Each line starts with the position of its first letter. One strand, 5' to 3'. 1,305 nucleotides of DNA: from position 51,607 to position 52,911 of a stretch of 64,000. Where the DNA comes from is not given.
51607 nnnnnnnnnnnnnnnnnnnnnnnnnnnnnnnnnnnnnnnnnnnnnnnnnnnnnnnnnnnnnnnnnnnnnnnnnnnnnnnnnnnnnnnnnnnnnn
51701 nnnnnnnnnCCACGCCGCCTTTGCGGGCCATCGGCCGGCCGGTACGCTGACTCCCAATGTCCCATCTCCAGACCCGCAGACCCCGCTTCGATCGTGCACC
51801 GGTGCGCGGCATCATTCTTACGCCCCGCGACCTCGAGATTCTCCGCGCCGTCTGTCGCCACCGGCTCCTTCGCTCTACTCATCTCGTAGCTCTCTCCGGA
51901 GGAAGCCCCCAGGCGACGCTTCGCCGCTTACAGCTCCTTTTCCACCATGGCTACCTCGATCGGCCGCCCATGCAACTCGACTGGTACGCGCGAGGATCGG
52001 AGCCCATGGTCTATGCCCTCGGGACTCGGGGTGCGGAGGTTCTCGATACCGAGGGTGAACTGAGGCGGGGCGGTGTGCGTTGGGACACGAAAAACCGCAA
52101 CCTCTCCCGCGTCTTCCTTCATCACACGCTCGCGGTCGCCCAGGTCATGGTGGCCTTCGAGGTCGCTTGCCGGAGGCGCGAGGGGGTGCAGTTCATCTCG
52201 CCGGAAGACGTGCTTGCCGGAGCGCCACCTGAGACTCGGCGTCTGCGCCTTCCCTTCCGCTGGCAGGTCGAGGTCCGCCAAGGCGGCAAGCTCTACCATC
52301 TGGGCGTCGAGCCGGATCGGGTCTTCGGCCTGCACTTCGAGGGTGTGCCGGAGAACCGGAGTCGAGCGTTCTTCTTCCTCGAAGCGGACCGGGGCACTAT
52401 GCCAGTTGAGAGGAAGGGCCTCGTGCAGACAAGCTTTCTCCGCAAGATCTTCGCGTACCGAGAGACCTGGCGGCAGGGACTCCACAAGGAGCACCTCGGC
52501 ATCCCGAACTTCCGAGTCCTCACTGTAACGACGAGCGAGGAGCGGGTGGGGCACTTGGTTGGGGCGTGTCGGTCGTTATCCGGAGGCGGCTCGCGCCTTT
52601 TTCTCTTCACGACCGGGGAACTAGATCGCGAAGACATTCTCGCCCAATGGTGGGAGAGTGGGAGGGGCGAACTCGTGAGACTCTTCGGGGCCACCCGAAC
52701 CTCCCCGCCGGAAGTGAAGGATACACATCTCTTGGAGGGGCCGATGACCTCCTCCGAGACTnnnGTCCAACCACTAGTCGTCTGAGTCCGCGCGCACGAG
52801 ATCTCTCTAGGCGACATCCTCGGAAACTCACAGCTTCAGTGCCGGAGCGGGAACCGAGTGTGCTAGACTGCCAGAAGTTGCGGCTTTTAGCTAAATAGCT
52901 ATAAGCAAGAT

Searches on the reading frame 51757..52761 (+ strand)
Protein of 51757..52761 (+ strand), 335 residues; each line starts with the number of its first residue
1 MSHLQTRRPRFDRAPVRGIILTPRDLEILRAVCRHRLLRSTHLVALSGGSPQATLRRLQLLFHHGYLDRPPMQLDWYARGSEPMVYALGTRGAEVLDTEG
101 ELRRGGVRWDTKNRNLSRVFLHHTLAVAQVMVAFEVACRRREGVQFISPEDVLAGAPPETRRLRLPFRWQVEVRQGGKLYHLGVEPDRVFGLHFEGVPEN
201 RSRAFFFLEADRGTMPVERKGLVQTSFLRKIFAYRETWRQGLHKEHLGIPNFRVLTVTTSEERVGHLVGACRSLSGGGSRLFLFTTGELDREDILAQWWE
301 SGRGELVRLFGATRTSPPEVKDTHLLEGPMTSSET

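Call 7: search_protein_families(library=pfam, proteins=[window:51757-52761:+], max_evalue=0.01)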
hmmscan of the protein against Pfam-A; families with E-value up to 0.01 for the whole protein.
window:51757-52761:+ (335 aa): 1 family
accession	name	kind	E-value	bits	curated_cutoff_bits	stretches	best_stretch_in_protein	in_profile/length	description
PF13814.12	Replic_Relax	-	2.3e-22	80.4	25.3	1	29-246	1-184/191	Replication-relaxation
